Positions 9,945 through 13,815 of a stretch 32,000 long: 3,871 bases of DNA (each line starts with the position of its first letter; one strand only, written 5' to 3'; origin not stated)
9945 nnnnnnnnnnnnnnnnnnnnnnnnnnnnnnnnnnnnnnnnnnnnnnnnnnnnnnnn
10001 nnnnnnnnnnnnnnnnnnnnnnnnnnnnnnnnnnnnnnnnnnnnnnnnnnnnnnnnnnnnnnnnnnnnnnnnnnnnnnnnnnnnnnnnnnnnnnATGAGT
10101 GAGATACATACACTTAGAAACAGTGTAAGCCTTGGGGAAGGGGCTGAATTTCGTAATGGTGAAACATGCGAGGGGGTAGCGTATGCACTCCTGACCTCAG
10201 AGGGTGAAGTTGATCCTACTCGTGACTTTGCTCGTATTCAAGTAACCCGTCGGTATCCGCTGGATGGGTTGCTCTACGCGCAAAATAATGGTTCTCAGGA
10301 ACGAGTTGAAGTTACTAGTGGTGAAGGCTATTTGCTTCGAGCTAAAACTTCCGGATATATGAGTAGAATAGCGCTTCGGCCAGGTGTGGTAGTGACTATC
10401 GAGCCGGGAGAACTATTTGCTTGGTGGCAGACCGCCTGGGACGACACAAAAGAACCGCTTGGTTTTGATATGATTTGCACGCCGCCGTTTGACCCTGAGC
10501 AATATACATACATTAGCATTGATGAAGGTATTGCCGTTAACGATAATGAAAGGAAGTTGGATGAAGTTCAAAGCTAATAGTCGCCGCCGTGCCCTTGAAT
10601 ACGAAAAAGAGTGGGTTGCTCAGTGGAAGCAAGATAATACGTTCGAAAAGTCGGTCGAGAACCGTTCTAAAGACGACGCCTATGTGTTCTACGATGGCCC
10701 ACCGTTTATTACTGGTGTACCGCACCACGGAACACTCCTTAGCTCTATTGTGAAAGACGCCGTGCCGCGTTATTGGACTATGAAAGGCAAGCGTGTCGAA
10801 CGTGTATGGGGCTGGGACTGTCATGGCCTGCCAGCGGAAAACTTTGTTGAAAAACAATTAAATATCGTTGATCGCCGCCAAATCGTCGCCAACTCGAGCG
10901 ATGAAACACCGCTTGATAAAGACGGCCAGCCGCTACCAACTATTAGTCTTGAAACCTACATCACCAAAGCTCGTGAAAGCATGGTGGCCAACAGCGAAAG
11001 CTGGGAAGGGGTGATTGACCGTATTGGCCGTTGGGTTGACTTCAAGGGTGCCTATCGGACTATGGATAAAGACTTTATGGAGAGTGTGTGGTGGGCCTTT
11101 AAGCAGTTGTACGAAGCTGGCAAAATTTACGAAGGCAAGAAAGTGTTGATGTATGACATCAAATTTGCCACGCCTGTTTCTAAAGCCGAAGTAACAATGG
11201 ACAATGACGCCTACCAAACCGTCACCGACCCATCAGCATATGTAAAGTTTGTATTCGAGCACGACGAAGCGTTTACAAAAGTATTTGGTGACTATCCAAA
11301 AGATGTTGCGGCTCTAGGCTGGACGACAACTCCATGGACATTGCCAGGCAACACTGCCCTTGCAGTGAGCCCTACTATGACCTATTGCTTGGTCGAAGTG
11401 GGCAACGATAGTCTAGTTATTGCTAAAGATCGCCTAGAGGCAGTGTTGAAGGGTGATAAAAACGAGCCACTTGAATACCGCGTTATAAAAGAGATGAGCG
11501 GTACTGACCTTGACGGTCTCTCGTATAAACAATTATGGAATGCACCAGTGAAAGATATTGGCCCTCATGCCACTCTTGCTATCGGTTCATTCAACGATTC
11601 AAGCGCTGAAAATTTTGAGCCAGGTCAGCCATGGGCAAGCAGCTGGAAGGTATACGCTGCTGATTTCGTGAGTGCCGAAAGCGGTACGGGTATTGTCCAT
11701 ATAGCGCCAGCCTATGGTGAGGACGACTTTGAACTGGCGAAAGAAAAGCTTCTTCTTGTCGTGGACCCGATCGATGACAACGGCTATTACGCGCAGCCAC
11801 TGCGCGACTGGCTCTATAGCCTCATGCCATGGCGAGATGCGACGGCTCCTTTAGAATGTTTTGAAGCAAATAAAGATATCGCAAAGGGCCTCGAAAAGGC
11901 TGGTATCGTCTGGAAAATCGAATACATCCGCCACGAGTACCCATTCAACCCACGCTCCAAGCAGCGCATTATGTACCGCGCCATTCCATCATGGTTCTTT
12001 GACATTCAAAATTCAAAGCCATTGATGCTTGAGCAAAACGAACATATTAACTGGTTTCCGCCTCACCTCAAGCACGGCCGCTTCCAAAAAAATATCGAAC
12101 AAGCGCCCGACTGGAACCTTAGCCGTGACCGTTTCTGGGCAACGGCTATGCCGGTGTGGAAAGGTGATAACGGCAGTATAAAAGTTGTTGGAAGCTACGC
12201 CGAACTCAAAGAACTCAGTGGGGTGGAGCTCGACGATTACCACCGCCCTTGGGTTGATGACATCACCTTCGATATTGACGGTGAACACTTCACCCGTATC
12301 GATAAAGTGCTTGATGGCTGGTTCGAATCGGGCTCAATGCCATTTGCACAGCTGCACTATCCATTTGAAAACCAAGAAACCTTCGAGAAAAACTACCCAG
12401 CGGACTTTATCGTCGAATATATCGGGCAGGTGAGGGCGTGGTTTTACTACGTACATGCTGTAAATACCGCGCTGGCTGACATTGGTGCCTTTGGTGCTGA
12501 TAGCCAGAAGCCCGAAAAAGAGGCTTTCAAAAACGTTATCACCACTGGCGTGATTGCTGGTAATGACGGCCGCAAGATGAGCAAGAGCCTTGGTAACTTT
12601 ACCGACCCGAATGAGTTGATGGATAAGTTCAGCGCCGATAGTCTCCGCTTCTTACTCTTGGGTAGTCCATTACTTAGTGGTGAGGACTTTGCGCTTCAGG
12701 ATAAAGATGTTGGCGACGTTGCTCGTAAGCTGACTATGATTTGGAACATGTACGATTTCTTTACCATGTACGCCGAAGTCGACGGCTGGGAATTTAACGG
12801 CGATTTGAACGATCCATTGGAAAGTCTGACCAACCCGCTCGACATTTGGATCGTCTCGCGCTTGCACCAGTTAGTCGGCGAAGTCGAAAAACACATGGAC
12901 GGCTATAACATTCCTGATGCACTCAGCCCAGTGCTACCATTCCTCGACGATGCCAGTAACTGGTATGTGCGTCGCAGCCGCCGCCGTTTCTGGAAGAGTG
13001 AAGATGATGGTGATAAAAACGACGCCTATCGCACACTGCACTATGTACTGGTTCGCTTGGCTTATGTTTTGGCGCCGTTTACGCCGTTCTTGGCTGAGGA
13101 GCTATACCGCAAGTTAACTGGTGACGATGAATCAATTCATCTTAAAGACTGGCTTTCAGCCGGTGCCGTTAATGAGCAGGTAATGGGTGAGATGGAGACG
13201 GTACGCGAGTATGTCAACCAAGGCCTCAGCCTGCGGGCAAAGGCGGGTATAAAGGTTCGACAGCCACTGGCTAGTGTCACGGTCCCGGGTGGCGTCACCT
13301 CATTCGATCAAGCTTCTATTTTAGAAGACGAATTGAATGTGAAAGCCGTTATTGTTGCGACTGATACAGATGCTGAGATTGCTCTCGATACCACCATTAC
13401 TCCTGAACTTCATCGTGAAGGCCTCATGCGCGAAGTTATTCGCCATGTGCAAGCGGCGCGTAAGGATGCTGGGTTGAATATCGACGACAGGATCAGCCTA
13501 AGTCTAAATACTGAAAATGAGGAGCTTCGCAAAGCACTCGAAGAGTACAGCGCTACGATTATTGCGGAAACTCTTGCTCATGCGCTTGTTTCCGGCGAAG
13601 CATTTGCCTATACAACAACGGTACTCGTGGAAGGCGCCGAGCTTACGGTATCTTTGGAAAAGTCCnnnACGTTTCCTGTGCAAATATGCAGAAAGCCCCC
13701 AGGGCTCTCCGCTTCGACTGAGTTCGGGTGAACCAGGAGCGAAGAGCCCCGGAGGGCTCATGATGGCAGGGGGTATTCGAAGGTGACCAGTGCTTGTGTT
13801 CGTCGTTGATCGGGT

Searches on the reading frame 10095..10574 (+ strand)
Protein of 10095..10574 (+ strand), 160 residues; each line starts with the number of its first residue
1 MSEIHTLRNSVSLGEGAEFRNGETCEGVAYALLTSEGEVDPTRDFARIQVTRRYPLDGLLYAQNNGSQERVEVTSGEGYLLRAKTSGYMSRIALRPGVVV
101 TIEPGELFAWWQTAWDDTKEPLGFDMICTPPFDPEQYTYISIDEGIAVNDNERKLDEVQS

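Call 11: search_protein_families(library=pfam, proteins=[window:10095-10574:+])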
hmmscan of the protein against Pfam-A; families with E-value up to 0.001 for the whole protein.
window:10095-10574:+ (160 aa): 0 families

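Call 59: search_solved_structures(query=A3, max_evalue=1)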
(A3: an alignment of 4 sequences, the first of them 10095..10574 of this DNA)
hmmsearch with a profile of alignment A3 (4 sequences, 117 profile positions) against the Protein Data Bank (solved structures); distinct sequences matched with E-value up to 1: 23.
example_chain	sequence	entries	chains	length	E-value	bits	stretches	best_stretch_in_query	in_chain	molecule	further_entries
5njn_A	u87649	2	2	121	0.013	18.6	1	54-108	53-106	Putative cupin_2 domain-containing isomerase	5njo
5oo9_A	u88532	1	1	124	0.014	18.6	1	53-108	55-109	Putative cupin_2 domain-containing isomerase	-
5oo4_A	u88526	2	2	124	0.014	18.6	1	55-108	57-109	Putative cupin_2 domain-containing isomerase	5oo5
5oo8_A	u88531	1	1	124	0.017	18.3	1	55-108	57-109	Putative cupin_2 domain-containing isomerase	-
5ooa_A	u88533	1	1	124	0.019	18.2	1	55-108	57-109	Putative cupin_2 domain-containing isomerase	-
2f4p_A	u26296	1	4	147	0.019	18.1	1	55-93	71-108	hypothetical protein TM1010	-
5u93_A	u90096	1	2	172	0.029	17.5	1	31-99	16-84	HTH-type transcriptional activator RhaR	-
6a54_A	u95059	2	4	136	0.099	15.8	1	53-88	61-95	Novel protein with potential Cupin domain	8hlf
1lkn_A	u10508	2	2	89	0.19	14.9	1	49-92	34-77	hypothetical protein tm1112 | uncharacterized protein TM1112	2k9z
1o5u_A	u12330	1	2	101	0.25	14.5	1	49-92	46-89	novel Thermotoga maritima enzyme TM1112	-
8oz8_A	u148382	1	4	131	0.28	14.4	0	56-93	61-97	Cupin 2 conserved barrel domain protein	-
2opk_A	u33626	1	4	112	0.33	14.1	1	38-94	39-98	Hypothetical protein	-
4bif_A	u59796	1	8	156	0.34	14.1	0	56-93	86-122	CUPIN 2 CONSERVED BARREL DOMAIN PROTEIN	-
4h7l_A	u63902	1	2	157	0.43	13.8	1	50-110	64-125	uncharacterized protein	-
5u9e_A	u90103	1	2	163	0.49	13.6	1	32-99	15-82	HTH-type transcriptional activator RhaR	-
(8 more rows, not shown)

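Call 60: search_protein_families(library=pfam, alignment_id=A3, max_evalue=1)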
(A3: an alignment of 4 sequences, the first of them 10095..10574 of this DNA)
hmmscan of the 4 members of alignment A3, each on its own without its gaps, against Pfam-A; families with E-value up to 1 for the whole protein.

A. member 1, window:10095-10574:+ (160 aa): 0 families

B. families by the number of members that match (of 4 scanned): 6 families
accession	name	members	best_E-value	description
PF05899.18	Cupin_3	3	6.5e-06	EutQ-like cupin domain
PF07883.17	Cupin_2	3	2.7e-05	Cupin domain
PF02311.25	AraC_binding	2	0.13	AraC-like ligand binding domain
PF12852.13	Cupin_6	1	0.031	Cupin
PF06339.18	Ectoine_synth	1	0.093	Ectoine synthase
PF00190.28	Cupin_1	1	0.25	Cupin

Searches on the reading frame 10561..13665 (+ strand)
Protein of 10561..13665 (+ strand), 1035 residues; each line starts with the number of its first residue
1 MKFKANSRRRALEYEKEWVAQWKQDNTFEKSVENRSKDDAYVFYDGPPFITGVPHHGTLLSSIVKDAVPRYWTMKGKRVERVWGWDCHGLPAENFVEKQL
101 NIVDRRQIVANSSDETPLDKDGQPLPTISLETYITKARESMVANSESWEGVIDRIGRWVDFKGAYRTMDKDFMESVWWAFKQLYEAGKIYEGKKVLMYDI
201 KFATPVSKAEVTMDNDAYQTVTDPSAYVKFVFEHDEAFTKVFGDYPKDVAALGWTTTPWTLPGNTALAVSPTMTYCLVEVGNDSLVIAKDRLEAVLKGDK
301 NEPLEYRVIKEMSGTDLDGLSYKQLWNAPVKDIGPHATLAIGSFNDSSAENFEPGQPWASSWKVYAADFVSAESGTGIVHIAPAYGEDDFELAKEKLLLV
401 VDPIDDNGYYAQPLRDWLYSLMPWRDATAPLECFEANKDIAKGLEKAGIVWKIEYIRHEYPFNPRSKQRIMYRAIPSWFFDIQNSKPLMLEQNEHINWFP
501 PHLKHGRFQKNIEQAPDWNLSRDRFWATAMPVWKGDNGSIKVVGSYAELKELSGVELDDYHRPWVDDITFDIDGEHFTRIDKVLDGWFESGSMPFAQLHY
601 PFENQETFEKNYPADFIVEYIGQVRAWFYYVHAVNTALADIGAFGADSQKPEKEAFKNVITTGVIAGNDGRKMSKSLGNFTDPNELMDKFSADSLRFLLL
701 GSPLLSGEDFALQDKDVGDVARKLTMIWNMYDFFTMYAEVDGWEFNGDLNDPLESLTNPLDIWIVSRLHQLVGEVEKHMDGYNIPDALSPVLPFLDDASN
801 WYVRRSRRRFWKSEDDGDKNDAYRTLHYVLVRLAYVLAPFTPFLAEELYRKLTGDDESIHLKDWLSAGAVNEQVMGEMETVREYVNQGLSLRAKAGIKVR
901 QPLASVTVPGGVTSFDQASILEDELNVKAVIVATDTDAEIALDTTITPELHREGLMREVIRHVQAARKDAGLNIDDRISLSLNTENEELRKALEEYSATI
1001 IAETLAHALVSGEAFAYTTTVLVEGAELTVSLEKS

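Call 10: find_related_loci(query=window:10561-13665:+, collection=genome_contigs, flank=3000)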
Query window:10561-13665:+ (1035 aa) in genome_contigs; peptide patterns used: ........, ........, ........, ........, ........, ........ (x = any residue, [..] = any of these).
600 stretches matched a pattern (row limit reached: there are more); 597 encode a relative of the query (tblastn E <= 1e-3); the best 80 are kept; 80 distinct loci.
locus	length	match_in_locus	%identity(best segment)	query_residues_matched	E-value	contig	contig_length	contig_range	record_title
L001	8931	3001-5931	73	1-1035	0e+0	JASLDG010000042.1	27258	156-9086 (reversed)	MAG: Candidatus Saccharimonadales bacterium isolate SHSU.bins.118 k141_6488962, whole genome shotgun sequence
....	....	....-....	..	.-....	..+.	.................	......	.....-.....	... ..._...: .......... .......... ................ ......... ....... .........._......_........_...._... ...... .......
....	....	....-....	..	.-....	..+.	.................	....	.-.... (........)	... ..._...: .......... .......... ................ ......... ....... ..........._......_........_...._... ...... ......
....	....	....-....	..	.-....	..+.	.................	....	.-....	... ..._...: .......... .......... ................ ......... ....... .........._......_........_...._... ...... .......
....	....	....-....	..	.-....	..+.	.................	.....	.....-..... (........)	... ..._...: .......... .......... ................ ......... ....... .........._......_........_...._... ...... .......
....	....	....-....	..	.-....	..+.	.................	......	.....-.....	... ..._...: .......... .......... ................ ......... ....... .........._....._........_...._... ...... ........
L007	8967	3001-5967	66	1-1034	0e+0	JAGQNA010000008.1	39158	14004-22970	MAG: Candidatus Saccharibacteria bacterium isolate HKST-UBA56 NODE_8_length_39158_cov_6.998541, whole genome shotgun seq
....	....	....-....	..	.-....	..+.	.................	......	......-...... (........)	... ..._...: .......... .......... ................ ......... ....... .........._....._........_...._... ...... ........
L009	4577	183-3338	63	1-1035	0e+0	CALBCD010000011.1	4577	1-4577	MAG TPA_asm: uncultured Candidatus Saccharibacteria bacterium isolate ERR589481_bin.2_CONCOCT_v1.1_MAG genome assembly,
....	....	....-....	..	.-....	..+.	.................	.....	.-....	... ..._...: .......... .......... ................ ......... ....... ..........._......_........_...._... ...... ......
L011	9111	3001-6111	63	1-1035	0e+0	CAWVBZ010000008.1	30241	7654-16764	MAG: Candidatus Saccharibacteria bacterium isolate metabat2_XCR1_HOM_6756_bwa.128 MAG genome assembly, contig: k87_18205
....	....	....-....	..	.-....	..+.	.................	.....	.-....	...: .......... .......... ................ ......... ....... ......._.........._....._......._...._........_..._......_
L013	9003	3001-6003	64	1-1035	0e+0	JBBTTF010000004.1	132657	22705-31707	MAG: Patescibacteria group bacterium isolate H32-bin025_1 H32_bin025_1_000000000004, whole genome shotgun sequence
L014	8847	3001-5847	63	1-1035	0e+0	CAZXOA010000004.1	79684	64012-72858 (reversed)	MAG TPA_asm: uncultured Candidatus Saccharibacteria bacterium isolate SRP344714_co1_350 genome assembly, contig: NODE_70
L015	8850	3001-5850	63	1-1034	0e+0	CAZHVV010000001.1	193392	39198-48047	MAG TPA_asm: uncultured Candidatus Saccharibacteria bacterium isolate SRP302447_co4_31 genome assembly, contig: NODE_231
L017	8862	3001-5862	64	1-1035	0e+0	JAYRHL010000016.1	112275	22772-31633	MAG: Candidatus Saccharimonadaceae bacterium isolate SZ_szas25bin.26 k141_617601, whole genome shotgun sequence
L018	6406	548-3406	63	1-1035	0e+0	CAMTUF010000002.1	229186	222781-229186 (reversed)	MAG: uncultured bacterium isolate G04_MAG_00029 genome assembly, contig: G04_MAG_00029_000000000001, whole genome shotgu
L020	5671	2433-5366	63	1-1035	0e+0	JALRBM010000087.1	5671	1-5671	MAG: Candidatus Saccharimonadia bacterium isolate HM.33 HM_124693, whole genome shotgun sequence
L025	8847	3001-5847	62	1-1035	0e+0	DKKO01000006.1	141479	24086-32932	MAG TPA_asm: Candidatus Saccharibacteria bacterium UBA6664 UBA6664_contig_423, whole genome shotgun sequence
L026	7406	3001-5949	61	1-1035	0e+0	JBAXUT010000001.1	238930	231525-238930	MAG: Candidatus Saccharibacteria bacterium isolate ELA668 MAG668_1, whole genome shotgun sequence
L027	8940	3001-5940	61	1-1035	0e+0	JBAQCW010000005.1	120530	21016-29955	MAG: Candidatus Nanogingivalis sp. isolate MFD10548_ilm_asm_bin38 k127_135878, whole genome shotgun sequence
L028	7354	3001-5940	62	1-1035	0e+0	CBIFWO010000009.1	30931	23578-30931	MAG TPA_asm: uncultured bacterium isolate ERR14720264_binner12_Refined_13 genome assembly, contig: ERZ27336811.30, whole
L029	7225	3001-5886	62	1-1035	0e+0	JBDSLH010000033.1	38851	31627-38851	MAG: Candidatus Saccharimonadales bacterium isolate cluster1_bin.365 k127_15741113, whole genome shotgun sequence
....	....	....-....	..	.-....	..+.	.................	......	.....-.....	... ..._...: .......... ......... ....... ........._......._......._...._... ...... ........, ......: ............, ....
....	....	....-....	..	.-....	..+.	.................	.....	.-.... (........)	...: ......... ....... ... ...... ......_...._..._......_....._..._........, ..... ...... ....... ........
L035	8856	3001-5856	61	1-1035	0e+0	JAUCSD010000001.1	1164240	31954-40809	MAG: Candidatus Saccharibacteria bacterium isolate RYN_404 scaffold_239928, whole genome shotgun sequence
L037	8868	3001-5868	63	1-1035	0e+0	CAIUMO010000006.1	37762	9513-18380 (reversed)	uncultured bacterium isolate Ki1-2-7m_bin-647 genome assembly, contig: bin-647:06/29, whole genome shotgun sequence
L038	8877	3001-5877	60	1-1035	0e+0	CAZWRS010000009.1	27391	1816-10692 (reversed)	MAG TPA_asm: uncultured Candidatus Saccharibacteria bacterium isolate SRP144015_co1_75 genome assembly, contig: NODE_890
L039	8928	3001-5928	61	1-1035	0e+0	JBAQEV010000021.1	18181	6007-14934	MAG: Candidatus Saccharimonadales bacterium isolate MFD12003_ilm_asm_bin72 k127_92201, whole genome shotgun sequence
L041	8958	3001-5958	62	1-1035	0e+0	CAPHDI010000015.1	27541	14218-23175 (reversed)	MAG TPA_asm: uncultured Candidatus Saccharibacteria bacterium isolate MGBC103309 genome assembly, contig: MGBC103309.15,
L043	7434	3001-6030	61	1-1035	0e+0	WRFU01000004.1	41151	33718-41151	MAG: Candidatus Saccharibacteria bacterium isolate Lab288P4bin92 Ga0123354_10000425, whole genome shotgun sequence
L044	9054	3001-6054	60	1-1035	0e+0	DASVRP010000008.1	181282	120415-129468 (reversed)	MAG TPA_asm: Candidatus Saccharimonadales bacterium isolate SMAG_U3239 k141_283447, whole genome shotgun sequence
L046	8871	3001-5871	62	8-1035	0e+0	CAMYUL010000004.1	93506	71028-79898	MAG TPA_asm: uncultured Candidatus Saccharibacteria bacterium isolate SRR10912535_bin.42_metaWRAP_v1.3_MAG genome assemb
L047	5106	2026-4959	60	1-1035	0e+0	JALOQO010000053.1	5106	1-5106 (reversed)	MAG: Patescibacteria group bacterium isolate Prado157 scaffold_33883, whole genome shotgun sequence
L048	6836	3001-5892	61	1-1035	0e+0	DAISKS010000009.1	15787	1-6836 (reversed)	MAG TPA_asm: Candidatus Saccharibacteria bacterium isolate CTOTU26095 NODE_1623_length_15787_cov_7.303966, whole genome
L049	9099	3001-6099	68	1-1035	0e+0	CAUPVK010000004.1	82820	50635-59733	MAG TPA_asm: uncultured Candidatus Saccharibacteria bacterium isolate SRR9641788_bin.1_MetaWRAP_v1.3_MAG genome assembly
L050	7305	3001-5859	61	1-1035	0e+0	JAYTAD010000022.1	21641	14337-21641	MAG: Candidatus Saccharibacteria bacterium isolate GFS_1383 GFS_1383_21, whole genome shotgun sequence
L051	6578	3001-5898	61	1-1035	0e+0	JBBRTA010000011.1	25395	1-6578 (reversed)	MAG: Candidatus Saccharimonadales bacterium isolate La2_metabat2.168 La2_metabat2.168_K_3201252L25395_cov_18.0291, whole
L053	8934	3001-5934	70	1-1035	0e+0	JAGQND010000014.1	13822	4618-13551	MAG: Candidatus Saccharibacteria bacterium isolate HKST-UBA59 NODE_14_length_13822_cov_3.174900, whole genome shotgun se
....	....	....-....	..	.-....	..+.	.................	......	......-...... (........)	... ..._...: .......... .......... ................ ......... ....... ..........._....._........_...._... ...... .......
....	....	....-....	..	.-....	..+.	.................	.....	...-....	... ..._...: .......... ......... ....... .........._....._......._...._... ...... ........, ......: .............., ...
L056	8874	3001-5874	61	1-1035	0e+0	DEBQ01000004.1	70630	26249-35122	MAG TPA_asm: Candidatus Saccharibacteria bacterium UBA2952 UBA2952_contig_24, whole genome shotgun sequence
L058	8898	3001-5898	61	1-1035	0e+0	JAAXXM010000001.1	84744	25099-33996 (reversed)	MAG: Candidatus Saccharibacteria bacterium isolate W9_Combined_metabat2_110 W9_Combined_metabat2_110_NODE_141, whole gen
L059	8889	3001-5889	61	1-1035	0e+0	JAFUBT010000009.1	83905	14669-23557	Candidatus Saccharibacteria bacterium isolate RGIG4350 Roe_deer_Jejunum-1__c233095, whole genome shotgun sequence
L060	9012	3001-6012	61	1-1035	0e+0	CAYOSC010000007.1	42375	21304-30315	MAG TPA_asm: uncultured Candidatus Saccharibacteria bacterium isolate SRP287540_co2_374 genome assembly, contig: NODE_82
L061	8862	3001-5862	61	1-1035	0e+0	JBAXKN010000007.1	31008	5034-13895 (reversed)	MAG: Candidatus Saccharibacteria bacterium isolate ELA402 MAG402_7, whole genome shotgun sequence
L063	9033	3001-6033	60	1-1035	0e+0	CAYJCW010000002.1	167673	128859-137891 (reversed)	MAG TPA_asm: uncultured Candidatus Saccharibacteria bacterium isolate ERP123247_co1_9 genome assembly, contig: NODE_37_l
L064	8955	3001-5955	59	1-1035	0e+0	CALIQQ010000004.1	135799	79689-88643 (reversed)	MAG TPA_asm: uncultured Candidatus Saccharibacteria bacterium isolate ERR589693_bin.37_CONCOCT_v1.1_MAG genome assembly,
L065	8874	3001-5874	59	6-1035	0e+0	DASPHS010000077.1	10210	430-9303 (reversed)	MAG TPA_asm: Candidatus Saccharimonadales bacterium isolate SMAG_U11962 k141_734734, whole genome shotgun sequence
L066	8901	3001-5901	61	1-1035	0e+0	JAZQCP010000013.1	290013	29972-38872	MAG: Candidatus Nanosyncoccaceae bacterium isolate T1900044637_TS20190103.MAGScoT_cleanbin_000087 SGB_1192_k141_1756174,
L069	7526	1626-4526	61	1-1035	0e+0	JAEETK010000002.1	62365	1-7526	MAG: Candidatus Saccharibacteria bacterium isolate Tb.RUG.403 NODE_1061_length_62365_cov_1.845143, whole genome shotgun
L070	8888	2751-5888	59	1-1035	0e+0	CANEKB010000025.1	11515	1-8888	MAG TPA_asm: uncultured Candidatus Saccharibacteria bacterium isolate SRR18439536_bin.9_metawrap_v1.3_MAG genome assembl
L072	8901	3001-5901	60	1-1035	0e+0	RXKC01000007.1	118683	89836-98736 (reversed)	MAG: Candidatus Saccharibacteria bacterium isolate AWTP1-31 sample_9_scaffold_12, whole genome shotgun sequence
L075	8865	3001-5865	60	1-1035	0e+0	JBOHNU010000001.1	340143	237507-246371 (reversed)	MAG: Candidatus Saccharimonadales bacterium isolate SD8029_maxbin2.bin.13 NODE_1_length_340143_cov_2.844225, whole genom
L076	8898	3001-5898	60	1-1035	0e+0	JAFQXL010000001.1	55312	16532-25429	Candidatus Saccharibacteria bacterium isolate RGIG2239 Goat_Duodenum-1__c74807, whole genome shotgun sequence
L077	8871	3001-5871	61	1-1035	0e+0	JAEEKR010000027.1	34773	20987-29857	MAG: Candidatus Saccharibacteria bacterium isolate Tb.RUG.198 k141_7289616_flag=1_multi=38.2304_len=34773, whole genome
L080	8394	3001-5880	61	1-1035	0e+0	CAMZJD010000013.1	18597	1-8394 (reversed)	MAG TPA_asm: uncultured Candidatus Saccharibacteria bacterium isolate SRR10912535_bin.43_metaWRAP_v1.3_MAG genome assemb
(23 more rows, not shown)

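Call 11: search_protein_families(library=pfam, proteins=[window:10561-13665:+])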
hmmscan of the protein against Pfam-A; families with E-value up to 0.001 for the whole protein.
window:10561-13665:+ (1035 aa): 5 families
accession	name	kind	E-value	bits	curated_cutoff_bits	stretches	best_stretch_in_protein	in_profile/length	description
PF00133.28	tRNA-synt_1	-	2.7e-105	353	22.7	1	18-706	2-409/414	tRNA synthetases class I (I, L, M and V)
PF08264.19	Anticodon_1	-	3.3e-29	102.1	25.1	1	761-904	1-144/148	Anticodon-binding domain of tRNA ligase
PF19302.4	DUF5915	-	3.1e-25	89.3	27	1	905-1034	67-194/195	Domain of unknown function (DUF5915)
PF09334.17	tRNA-synt_1g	-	1.2e-11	44.5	20.1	1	655-701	311-356/391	tRNA synthetases class I (M)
PF01406.26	tRNA-synt_1e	-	0.00062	19.7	27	0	660-701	242-282/301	tRNA synthetases class I (C) catalytic domain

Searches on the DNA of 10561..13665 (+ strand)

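Call 44: search_rna_families(sources=[L059, L066, L067, L069, L077, L080, L017, L019, L033, L065, L072, L073, L074, L078, L014, L015], threshold=gathering)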
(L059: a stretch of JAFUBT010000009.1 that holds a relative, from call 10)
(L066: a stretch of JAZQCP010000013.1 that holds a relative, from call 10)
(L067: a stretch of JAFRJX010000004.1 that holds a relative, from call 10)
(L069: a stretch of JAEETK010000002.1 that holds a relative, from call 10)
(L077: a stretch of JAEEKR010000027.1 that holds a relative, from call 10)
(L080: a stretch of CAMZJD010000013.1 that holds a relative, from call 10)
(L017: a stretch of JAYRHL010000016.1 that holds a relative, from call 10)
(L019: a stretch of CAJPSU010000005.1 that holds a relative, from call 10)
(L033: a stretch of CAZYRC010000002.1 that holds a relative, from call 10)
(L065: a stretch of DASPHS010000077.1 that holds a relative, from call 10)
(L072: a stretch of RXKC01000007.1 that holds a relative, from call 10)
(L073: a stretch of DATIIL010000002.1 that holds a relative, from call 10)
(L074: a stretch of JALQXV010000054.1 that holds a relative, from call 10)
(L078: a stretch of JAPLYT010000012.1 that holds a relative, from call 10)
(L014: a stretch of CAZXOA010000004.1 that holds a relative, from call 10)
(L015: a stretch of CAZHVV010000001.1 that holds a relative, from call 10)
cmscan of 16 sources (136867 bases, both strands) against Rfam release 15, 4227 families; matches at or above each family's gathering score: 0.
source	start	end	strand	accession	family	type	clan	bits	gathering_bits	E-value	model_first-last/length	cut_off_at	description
